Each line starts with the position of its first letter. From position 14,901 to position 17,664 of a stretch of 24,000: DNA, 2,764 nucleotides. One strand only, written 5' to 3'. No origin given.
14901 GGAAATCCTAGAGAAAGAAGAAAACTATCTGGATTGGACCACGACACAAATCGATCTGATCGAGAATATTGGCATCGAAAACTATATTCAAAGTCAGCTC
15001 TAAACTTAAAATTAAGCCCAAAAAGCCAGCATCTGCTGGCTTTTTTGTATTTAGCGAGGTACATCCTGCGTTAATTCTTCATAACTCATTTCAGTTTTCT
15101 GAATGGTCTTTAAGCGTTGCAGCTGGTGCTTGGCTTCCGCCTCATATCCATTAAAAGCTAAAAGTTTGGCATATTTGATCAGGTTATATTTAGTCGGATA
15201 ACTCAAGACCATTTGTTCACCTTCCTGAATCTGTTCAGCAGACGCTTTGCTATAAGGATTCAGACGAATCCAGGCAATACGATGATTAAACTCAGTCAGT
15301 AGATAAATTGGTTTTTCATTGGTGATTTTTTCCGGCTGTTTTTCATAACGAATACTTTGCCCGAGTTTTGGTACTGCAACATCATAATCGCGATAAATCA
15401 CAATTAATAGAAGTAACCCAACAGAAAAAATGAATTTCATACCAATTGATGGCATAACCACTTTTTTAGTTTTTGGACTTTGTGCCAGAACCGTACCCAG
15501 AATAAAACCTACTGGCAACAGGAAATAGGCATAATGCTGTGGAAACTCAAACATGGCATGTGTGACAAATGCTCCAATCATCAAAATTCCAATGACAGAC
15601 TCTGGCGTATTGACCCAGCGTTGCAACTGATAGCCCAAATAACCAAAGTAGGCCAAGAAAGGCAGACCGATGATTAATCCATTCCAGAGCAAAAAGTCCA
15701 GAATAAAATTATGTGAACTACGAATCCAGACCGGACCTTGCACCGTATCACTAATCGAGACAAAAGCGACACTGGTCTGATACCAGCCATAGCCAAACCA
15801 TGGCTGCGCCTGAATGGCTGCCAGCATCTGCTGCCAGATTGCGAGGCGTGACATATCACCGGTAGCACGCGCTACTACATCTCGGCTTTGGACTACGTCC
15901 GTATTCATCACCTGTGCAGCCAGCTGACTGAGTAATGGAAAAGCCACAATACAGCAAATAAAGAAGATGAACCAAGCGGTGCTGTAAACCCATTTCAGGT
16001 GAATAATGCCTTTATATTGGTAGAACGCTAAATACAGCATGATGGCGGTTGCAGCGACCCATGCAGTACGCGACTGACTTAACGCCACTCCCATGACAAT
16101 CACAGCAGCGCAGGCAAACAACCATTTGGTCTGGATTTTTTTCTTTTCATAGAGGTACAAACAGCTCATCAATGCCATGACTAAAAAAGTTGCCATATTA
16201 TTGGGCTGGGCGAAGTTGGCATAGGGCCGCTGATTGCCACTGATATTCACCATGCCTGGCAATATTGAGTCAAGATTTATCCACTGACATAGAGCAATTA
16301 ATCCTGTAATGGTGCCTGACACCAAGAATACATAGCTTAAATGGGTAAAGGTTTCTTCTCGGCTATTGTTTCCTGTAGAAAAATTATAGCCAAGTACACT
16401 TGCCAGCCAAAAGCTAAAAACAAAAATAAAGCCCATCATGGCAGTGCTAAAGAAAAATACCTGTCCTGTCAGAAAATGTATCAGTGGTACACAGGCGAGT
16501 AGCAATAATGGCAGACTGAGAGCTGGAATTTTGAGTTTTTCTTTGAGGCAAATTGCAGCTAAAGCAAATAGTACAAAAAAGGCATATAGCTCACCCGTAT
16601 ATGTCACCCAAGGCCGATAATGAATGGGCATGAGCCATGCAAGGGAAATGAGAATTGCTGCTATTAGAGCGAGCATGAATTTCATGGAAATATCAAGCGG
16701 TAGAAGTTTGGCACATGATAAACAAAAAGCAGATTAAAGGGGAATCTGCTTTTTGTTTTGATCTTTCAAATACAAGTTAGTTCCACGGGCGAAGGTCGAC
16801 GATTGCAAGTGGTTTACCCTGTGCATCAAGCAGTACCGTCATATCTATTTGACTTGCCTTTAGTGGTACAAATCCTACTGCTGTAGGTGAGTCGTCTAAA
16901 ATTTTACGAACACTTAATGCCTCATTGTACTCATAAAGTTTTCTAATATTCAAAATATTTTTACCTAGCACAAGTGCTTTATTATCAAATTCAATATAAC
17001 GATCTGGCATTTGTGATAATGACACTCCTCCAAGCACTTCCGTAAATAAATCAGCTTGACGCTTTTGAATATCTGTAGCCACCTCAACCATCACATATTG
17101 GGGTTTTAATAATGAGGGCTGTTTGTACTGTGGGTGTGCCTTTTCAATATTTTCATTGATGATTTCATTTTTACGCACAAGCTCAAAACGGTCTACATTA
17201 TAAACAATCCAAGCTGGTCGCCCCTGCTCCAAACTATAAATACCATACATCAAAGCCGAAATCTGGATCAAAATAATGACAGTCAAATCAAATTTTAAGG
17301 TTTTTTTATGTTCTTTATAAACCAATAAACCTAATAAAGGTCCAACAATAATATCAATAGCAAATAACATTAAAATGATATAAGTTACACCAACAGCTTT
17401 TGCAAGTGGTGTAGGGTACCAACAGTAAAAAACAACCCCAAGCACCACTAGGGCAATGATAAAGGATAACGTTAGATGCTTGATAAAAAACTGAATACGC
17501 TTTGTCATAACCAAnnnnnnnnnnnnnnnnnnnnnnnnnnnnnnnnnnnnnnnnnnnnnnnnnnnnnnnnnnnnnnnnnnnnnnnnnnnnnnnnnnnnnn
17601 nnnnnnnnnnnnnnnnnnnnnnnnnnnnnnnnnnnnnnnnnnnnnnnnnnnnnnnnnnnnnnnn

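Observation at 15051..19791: Composite pilin-modification cassette: pilA, an O-OTase paralog, a TfpX/Y/Z-like accessory protein, and a second O-OTase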

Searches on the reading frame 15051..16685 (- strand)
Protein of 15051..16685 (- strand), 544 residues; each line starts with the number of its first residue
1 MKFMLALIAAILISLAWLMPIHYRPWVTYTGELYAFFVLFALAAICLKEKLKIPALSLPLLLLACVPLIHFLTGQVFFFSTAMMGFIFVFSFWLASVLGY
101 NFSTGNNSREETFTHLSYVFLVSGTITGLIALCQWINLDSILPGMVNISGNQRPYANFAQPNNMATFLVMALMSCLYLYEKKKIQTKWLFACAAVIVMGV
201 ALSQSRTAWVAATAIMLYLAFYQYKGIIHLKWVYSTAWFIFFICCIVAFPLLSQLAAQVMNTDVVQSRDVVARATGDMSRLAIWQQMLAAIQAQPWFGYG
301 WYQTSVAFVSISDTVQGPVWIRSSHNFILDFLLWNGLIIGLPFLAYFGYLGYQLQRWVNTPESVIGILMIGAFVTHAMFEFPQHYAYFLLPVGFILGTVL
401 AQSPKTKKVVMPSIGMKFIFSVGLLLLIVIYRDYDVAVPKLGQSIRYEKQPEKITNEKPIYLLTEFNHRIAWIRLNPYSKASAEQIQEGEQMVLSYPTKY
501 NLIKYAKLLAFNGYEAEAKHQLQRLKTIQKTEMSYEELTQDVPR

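Call 3: search_protein_families(library=pfam, proteins=[window:15051-16685:-], max_evalue=0.01)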
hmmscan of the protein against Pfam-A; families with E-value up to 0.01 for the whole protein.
window:15051-16685:- (544 aa): 3 families
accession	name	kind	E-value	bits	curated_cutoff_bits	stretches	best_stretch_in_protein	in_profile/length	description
PF04932.20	Wzy_C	-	4.3e-16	59.5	31.7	1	193-339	3-144/149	O-Antigen ligase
PF11846.14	Wzy_C_2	-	3.3e-13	50.5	28.5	1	368-526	5-173/191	Virulence factor membrane-bound polymerase, C-terminal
PF15864.10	PglL_A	-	3.7e-09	36.6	25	1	154-178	1-25/26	Protein glycosylation ligase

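Call 4: search_protein_families(library=ncbifam, proteins=[window:15051-16685:-], max_evalue=0.01)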
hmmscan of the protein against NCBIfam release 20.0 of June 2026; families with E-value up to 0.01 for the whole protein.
window:15051-16685:- (544 aa): 0 families

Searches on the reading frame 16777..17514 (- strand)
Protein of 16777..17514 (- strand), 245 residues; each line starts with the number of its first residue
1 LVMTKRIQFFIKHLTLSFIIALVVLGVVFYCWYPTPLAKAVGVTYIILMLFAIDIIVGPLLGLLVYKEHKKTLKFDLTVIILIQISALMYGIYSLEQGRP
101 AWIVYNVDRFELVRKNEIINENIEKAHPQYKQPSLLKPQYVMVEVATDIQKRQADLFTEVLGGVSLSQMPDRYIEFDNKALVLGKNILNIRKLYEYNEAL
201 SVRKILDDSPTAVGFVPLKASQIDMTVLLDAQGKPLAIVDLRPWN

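Call 3: search_protein_families(library=pfam, proteins=[window:16777-17514:-], max_evalue=0.01)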
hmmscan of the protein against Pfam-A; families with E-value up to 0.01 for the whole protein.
window:16777-17514:- (245 aa): 1 family
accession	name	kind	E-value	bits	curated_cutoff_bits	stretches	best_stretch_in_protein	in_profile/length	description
PF20122.4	DUF6512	-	0.0022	18.4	26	1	14-89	87-158/181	Family of unknown function (DUF6512)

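Call 4: search_protein_families(library=ncbifam, proteins=[window:16777-17514:-], max_evalue=0.01)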
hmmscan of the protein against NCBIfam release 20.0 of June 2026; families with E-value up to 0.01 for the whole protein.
window:16777-17514:- (245 aa): 2 families
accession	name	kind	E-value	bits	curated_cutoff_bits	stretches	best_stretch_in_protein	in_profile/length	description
NF041437.1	TfpZ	superfamily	1.5e-89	299.8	200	1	6-244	1-240/240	TfpX/TfpZ family type IV pilin accessory protein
NF037960.1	MFS_trans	subfamily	0.0074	15.4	150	1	15-104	224-315/382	MFS transporter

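Call 18: find_homologous_proteins(query=window:16777-17514:-, max_evalue=0.00001)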
Query window:16777-17514:- (245 aa): 1689 proteins with E <= 0.00001 among 2668 candidates; the best 120 are listed.
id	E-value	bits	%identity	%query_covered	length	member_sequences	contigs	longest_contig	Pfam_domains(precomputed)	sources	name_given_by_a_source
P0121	2.6e-148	510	98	99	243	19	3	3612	PF27166.1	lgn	-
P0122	5.0e-112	391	73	99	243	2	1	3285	PF27166.1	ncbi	-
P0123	1.2e-110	387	72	99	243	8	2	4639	PF27166.1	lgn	-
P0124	1.7e-107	376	70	99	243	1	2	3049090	PF27166.1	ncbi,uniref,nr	ncbi:TfpX/TfpZ family type IV pilin accessory protein [Acinetobacter sp. ASP199]|uniref:TfpX/TfpZ fa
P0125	2.5e-107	376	70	99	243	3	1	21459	PF27166.1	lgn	-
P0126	9.1e-101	354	66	99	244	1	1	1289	PF27166.1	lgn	-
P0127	3.5e-98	346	65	99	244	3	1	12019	PF27166.1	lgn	-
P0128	1.5e-97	344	66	99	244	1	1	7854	PF27166.1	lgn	-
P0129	9.7e-97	341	64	99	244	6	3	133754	PF27166.1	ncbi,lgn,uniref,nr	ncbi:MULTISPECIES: TfpX/TfpZ family type IV pilin accessory protein [unclassified Acinetobacter]|uni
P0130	1.1e-95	338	64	99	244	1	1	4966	PF27166.1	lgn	-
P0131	2.6e-94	333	61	99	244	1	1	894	PF27166.1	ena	-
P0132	3.3e-94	333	61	99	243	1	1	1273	PF27166.1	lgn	-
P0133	4.7e-94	332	61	99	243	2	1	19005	PF27166.1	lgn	-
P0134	8.5e-94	332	61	99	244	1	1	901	PF27166.1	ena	-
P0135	9.5e-94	331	61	99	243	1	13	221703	PF27166.1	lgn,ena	-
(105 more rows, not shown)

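Call 20: find_related_loci(query=A1, collection=genome_contigs, flank=8000)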
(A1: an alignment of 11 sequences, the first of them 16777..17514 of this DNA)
Query A1 (245 aa) in genome_contigs; peptide patterns used: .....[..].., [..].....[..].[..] (x = any residue, [..] = any of these).
109 stretches matched a pattern; 49 encode a relative of the query (tblastn E <= 1e-3); 49 distinct loci.
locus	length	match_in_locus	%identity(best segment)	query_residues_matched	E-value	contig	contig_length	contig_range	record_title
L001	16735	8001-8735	99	1-245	1e-161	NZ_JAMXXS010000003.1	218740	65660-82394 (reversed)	Acinetobacter lwoffii strain VE245-5 contig00003, whole genome shotgun sequence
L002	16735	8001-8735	98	1-245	2e-160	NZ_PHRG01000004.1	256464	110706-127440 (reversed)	Acinetobacter pseudolwoffii strain ANC 5044 Contig4, whole genome shotgun sequence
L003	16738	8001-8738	64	1-245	6e-106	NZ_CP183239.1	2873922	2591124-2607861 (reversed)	Acinetobacter sp. A2 chromosome, complete genome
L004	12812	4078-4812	57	2-245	1e-93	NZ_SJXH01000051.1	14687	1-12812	Acinetobacter sp. ANC 4862 Contig51, whole genome shotgun sequence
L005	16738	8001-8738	57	1-245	1e-92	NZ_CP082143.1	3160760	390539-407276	Acinetobacter lwoffii strain ED23-35 chromosome, complete genome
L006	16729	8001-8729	56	3-245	1e-92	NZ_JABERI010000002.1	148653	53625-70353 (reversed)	Acinetobacter terrae strain ANC 4282 Contig2, whole genome shotgun sequence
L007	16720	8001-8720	57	5-244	5e-92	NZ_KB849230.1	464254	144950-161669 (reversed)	Acinetobacter johnsonii CIP 64.6 acLZl-supercont1.11, whole genome shotgun sequence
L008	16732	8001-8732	57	3-245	2e-91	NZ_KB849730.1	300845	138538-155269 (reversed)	Acinetobacter bouvetii DSM 14964 = CIP 107468 acLrD-supercont1.6, whole genome shotgun sequence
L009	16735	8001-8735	56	1-244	2e-91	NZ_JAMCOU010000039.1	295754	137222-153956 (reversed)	Acinetobacter amyesii strain ANC 5579 1, whole genome shotgun sequence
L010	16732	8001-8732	54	3-245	1e-88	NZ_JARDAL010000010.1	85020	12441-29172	Acinetobacter sp. AS5 contig10, whole genome shotgun sequence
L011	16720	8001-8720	55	7-245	2e-88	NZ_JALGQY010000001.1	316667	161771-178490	Acinetobacter lwoffii strain K1 NODE_1_length_316667_cov_221.973_ID_35817, whole genome shotgun sequence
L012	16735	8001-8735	54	1-244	8e-88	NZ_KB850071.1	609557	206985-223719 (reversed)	Acinetobacter higginsii strain CIP 70.18 acLso-supercont1.22, whole genome shotgun sequence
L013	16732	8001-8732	55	2-244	2e-87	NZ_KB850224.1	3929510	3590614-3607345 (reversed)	Acinetobacter sp. NIPH 2100 acLrL-supercont-complete, whole genome shotgun sequence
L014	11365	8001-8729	52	4-245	3e-86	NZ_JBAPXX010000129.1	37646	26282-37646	MAG: Acinetobacter sp. isolate MFD00208_ilm_asm_bin16 k127_55819, whole genome shotgun sequence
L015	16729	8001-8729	52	3-245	2e-85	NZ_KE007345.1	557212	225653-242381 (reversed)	Acinetobacter genomosp. 15BJ strain CIP 110321 acPFF-supercont1.2, whole genome shotgun sequence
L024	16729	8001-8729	57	3-245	1e-80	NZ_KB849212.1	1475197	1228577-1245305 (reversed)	Acinetobacter parvus DSM 16617 = CIP 108168 acLZw-supercont1.6, whole genome shotgun sequence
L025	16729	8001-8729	51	3-244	2e-80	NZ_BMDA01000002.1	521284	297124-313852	Acinetobacter courvalinii strain CCM 8635 sequence02, whole genome shotgun sequence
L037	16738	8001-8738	50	1-244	7e-73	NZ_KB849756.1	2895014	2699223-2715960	Acinetobacter bereziniae LMG 1003 = CIP 70.12 acLsv-supercont1.3, whole genome shotgun sequence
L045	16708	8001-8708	41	1-245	1e-49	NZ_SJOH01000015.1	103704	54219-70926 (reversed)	Acinetobacter sp. ANC 3781 Contig15, whole genome shotgun sequence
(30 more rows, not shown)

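Call 32: search_protein_families(library=pfam, proteins=[L024:6709-7977:+, L012:3645-5009:+, L012:5012-6196:+, L012:6201-7394:+, L025:6163-7362:+, L037:6253-7431:+, L015:5549-7237:+, L045:4211-5863:+, L045:5860-6477:+, L045:6428-7972:+], max_evalue=0.001)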
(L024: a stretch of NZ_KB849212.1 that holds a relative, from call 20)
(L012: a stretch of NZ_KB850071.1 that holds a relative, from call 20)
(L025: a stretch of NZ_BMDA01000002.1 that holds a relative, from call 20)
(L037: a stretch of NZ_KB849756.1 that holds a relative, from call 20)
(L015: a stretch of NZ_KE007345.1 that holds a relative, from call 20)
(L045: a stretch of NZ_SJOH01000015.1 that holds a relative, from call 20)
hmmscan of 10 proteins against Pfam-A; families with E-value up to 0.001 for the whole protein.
L024:6709-7977:+ (422 aa): 1 family
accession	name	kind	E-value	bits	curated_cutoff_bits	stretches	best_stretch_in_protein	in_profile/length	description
PF04932.20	Wzy_C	-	5.4e-16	59.1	31.7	1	172-301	1-148/149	O-Antigen ligase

L012:3645-5009:+ (454 aa): 1 family
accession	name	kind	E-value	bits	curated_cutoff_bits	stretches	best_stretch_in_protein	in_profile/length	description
PF00884.28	Sulfatase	-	7.4e-13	48.9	25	1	277-433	76-245/301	Sulfatase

L012:5012-6196:+ (394 aa): 1 family
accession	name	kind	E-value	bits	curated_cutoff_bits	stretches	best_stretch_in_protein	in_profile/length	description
PF04932.20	Wzy_C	-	4.8e-21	75.6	31.7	1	194-328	2-147/149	O-Antigen ligase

L012:6201-7394:+ (397 aa): 1 family
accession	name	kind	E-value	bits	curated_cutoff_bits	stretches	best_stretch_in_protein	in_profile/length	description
PF00144.29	Beta-lactamase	-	1.1e-27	97.5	27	1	102-384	42-320/329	Beta-lactamase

L025:6163-7362:+ (399 aa): 1 family
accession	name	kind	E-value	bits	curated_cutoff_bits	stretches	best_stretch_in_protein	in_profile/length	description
PF00144.29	Beta-lactamase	-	2.4e-23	83.3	27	1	104-237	42-170/329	Beta-lactamase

L037:6253-7431:+ (392 aa): 2 families
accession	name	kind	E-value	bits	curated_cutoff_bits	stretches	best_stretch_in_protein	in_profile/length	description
PF00144.29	Beta-lactamase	-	6.6e-29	101.5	27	1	66-308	6-248/329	Beta-lactamase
PF11586.13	DUF3242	-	0.00012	22.4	25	0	319-369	49-99/126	Protein of unknown function (DUF3242)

L015:5549-7237:+ (562 aa): 2 families
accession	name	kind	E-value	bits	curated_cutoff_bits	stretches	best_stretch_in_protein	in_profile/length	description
PF04932.20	Wzy_C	-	7.6e-11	42.5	31.7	1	196-339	2-148/149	O-Antigen ligase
PF11846.14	Wzy_C_2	-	2.5e-06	28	28.5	1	360-518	3-168/191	Virulence factor membrane-bound polymerase, C-terminal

L045:4211-5863:+ (550 aa): 2 families
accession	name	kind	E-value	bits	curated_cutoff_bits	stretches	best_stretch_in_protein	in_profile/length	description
PF00884.28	Sulfatase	-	7.8e-45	153.9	25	1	217-509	3-301/301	Sulfatase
PF08019.17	EptA_B_N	-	0.00092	19.5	22.3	0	24-135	5-112/152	Phosphoethanolamine transferase EptA/EptB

L045:5860-6477:+ (205 aa): 1 family
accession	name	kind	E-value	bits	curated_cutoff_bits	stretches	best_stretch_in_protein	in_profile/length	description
PF07690.21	MFS_1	-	4.3e-09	36.2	33.4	1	13-201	2-175/347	Major Facilitator Superfamily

L045:6428-7972:+ (514 aa): 1 family
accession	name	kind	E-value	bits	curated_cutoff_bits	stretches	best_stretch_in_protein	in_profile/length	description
PF01564.23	Spermine_synth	-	5.4e-13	49.3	22.9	1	290-408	15-132/186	Spermine/spermidine synthase domain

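Call 66: predict_structure(alignment_id=A1)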
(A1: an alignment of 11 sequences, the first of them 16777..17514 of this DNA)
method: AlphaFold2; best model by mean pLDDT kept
length: 245 residues; sequences in the alignment: 11
mean_pLDDT: 55.9   pTM: 0.31
mean pLDDT of the five models: 55.9, 53.5, 51.2, 50.9, 50.9
residues with pLDDT >= 90: 1; 70-90: 59; 50-70: 83; < 50: 102
segments of 3 or more residues with pLDDT < 50: 1-3, 32-45, 89-119, 129-176
pLDDT, mean of each block of 10 residues (from residue 1): 59 69 60 45 50 58 57 54 54 38 32 45 52 42 38 35 27 46 71 88 87 79 71 78 71
secondary structure, 60 per line:
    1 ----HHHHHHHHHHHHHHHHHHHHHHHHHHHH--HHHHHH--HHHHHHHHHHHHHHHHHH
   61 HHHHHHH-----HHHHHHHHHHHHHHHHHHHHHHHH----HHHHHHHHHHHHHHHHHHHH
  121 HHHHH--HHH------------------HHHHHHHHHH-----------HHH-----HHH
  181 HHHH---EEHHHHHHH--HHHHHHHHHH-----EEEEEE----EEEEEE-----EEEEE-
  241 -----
elements in order: H5-32 H35-40 H43-67 H73-96 H101-125 H149-158 H178-184 H190-196 H199-208 E214-219 E224-229 E235-239
